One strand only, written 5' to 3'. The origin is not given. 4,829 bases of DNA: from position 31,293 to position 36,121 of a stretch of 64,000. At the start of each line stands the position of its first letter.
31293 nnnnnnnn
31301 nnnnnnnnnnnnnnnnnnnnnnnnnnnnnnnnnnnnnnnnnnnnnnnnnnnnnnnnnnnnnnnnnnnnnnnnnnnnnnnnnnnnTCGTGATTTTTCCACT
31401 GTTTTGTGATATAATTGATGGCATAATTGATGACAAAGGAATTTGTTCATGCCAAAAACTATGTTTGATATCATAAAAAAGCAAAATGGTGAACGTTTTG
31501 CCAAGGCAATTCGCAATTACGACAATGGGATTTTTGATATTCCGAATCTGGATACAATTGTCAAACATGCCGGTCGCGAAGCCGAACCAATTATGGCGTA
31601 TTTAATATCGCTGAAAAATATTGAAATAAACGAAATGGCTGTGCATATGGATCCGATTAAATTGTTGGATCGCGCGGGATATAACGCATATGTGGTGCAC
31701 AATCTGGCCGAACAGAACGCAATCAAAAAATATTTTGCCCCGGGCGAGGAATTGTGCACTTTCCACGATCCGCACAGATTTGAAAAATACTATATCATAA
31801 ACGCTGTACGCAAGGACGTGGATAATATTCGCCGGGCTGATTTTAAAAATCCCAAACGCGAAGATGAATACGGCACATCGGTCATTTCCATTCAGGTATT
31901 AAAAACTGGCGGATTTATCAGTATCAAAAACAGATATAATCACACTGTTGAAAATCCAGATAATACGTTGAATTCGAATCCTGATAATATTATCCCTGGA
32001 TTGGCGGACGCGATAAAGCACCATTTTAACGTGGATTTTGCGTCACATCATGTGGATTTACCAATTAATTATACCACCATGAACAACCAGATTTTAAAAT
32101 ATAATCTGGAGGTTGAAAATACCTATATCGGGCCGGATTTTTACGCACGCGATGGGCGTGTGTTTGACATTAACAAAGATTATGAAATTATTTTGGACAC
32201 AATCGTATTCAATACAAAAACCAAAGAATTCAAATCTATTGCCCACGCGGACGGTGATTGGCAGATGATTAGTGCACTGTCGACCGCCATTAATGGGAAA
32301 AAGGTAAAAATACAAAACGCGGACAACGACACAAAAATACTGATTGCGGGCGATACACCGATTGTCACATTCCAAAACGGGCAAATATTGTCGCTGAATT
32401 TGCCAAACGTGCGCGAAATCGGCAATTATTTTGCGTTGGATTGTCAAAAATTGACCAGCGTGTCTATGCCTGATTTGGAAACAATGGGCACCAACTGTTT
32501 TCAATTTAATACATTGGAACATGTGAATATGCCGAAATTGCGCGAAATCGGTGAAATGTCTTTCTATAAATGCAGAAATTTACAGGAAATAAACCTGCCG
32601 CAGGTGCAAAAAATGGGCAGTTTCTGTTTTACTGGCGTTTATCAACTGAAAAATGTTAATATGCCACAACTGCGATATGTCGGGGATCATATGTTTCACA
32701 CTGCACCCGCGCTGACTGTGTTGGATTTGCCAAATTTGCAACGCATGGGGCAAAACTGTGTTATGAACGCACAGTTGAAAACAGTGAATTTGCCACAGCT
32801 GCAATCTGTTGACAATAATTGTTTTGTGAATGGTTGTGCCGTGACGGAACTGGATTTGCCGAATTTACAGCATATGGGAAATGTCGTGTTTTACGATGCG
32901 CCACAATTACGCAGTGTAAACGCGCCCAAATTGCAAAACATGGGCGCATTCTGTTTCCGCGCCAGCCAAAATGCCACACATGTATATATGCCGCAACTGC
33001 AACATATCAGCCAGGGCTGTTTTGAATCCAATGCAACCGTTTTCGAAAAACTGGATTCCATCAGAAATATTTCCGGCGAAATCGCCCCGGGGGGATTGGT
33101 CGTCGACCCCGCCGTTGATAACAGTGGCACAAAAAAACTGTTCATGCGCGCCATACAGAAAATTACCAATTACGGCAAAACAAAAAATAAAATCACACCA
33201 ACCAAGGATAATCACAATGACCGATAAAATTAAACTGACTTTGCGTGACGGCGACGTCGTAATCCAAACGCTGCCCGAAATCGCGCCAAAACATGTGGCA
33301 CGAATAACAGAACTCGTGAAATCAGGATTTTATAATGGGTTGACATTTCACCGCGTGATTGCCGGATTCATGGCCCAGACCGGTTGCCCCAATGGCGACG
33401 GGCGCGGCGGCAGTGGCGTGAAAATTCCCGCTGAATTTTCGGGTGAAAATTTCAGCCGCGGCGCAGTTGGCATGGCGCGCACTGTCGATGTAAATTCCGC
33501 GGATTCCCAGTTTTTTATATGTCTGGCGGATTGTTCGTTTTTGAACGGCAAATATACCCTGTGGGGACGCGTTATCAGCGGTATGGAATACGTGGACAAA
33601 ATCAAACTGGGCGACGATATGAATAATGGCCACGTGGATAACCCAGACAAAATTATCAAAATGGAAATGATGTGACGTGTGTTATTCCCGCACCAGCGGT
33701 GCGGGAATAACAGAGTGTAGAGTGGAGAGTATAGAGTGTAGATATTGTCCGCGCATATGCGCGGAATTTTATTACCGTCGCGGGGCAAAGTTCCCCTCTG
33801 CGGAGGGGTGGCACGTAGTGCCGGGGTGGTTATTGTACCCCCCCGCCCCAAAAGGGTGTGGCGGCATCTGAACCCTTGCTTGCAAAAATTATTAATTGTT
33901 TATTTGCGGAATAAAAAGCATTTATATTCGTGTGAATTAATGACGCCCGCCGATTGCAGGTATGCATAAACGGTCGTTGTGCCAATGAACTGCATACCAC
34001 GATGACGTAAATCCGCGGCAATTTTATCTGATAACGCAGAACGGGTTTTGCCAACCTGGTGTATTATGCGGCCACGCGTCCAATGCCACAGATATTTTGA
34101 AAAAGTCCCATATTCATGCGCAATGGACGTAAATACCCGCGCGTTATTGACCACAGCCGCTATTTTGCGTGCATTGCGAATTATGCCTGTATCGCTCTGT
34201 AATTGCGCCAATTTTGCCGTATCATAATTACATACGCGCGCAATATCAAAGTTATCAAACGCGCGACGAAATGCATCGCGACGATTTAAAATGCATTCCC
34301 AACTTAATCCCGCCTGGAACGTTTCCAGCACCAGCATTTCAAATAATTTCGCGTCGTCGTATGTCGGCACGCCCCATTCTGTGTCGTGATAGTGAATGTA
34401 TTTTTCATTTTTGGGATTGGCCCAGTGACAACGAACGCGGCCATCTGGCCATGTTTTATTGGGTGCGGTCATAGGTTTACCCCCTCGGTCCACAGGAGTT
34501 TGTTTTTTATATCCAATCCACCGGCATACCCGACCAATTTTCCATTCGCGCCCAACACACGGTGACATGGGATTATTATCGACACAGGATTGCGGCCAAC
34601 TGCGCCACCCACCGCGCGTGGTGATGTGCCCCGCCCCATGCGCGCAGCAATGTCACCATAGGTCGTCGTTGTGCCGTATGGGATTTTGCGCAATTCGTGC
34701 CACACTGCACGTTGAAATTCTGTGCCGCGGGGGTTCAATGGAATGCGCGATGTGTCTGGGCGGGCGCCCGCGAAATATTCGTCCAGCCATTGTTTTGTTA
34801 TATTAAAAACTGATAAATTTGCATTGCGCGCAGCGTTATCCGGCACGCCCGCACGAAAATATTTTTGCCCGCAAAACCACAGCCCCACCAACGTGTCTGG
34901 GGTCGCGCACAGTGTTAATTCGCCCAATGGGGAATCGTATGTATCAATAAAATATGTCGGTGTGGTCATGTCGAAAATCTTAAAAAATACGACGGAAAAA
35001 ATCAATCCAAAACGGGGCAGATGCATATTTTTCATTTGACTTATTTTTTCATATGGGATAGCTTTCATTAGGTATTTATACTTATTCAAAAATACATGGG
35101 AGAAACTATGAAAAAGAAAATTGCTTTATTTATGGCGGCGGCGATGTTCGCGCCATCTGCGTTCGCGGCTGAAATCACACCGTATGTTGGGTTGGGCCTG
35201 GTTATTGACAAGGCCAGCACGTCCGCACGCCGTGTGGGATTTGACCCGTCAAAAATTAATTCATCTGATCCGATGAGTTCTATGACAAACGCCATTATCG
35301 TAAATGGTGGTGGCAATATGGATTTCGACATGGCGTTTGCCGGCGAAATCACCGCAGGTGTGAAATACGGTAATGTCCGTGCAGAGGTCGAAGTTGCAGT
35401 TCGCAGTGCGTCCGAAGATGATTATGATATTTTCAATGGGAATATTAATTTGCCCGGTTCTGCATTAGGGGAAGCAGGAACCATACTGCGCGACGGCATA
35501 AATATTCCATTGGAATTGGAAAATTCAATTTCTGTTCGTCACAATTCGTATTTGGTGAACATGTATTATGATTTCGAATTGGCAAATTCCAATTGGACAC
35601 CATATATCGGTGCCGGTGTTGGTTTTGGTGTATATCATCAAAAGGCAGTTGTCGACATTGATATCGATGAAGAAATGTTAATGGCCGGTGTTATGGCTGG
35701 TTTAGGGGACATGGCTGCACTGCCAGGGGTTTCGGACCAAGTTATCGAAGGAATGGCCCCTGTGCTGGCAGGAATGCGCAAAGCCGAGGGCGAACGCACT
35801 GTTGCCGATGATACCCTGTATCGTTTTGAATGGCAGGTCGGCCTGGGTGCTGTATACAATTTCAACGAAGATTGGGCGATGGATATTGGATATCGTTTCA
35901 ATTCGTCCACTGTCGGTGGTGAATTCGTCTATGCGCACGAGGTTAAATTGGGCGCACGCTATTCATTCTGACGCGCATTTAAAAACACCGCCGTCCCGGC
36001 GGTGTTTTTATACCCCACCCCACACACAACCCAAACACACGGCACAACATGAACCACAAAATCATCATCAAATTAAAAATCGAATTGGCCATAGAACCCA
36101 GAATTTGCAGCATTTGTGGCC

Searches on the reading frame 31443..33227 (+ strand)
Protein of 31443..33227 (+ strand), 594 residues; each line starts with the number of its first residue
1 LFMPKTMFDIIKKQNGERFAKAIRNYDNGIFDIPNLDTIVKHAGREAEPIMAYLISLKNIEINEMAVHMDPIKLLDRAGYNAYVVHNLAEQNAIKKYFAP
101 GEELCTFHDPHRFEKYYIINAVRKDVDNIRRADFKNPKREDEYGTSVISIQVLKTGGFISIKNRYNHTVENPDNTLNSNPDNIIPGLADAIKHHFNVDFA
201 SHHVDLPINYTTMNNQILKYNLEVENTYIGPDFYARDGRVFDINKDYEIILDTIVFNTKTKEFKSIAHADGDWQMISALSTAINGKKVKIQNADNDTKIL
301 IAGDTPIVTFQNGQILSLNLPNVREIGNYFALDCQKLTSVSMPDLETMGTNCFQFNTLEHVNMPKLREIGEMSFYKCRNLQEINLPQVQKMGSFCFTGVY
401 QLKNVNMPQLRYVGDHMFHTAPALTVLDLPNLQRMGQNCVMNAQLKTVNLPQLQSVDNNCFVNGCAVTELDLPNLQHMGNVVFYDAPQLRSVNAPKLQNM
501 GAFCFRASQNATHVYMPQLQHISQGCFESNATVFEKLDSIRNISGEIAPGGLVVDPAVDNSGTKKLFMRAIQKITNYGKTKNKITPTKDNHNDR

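Call 61: search_protein_families(library=pfam, proteins=[window:31443-33227:+], max_evalue=0.001)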
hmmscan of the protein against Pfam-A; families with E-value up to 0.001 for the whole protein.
window:31443-33227:+ (594 aa): 1 family
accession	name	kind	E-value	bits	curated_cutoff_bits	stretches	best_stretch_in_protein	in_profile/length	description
PF13306.12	LRR_5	-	3.2e-33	114.8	27.7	2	309-421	7-123/127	BspA type Leucine rich repeat region (6 copies)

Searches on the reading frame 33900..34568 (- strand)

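Call 62: search_protein_families(library=pfam, proteins=[window:33900-34568:-], max_evalue=0.001)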
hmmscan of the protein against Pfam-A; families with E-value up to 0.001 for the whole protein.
window:33900-34568:- (222 aa): 1 family
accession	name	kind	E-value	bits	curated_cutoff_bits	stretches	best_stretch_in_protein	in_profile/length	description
PF03352.18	Adenine_glyco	-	2.1e-65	220.3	25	1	49-218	1-175/177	Methyladenine glycosylase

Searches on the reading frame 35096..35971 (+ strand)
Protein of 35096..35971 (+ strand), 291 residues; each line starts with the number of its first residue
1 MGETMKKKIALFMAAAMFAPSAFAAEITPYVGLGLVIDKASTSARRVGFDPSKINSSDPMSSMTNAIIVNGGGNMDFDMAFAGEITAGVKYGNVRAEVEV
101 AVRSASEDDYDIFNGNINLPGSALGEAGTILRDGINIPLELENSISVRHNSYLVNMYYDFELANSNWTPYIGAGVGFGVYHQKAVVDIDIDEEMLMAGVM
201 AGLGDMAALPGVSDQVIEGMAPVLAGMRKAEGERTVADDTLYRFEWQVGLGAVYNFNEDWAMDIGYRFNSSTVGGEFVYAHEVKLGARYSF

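Call 62: search_protein_families(library=pfam, proteins=[window:35096-35971:+], max_evalue=0.001)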
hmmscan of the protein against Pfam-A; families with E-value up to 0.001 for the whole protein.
window:35096-35971:+ (291 aa): 5 families
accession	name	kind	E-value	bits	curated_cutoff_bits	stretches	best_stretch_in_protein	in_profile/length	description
PF13505.12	OMP_b-brl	-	1.2e-11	45.5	28.7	1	11-291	2-175/175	Outer membrane protein beta-barrel domain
PF02462.21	Opacity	-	1.7e-06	28.6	21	1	143-291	23-126/126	Opacity family porin protein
PF09411.16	PagL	-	5.8e-05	23.7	23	0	150-183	42-76/136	Lipid A 3-O-deacylase (PagL)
PF13568.12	OMP_b-brl_2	-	0.00031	21.3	27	1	61-268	34-168/175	Outer membrane protein beta-barrel domain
PF01617.23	Surface_Ag_2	-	0.0004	20.4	22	1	88-177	76-163/247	Surface antigen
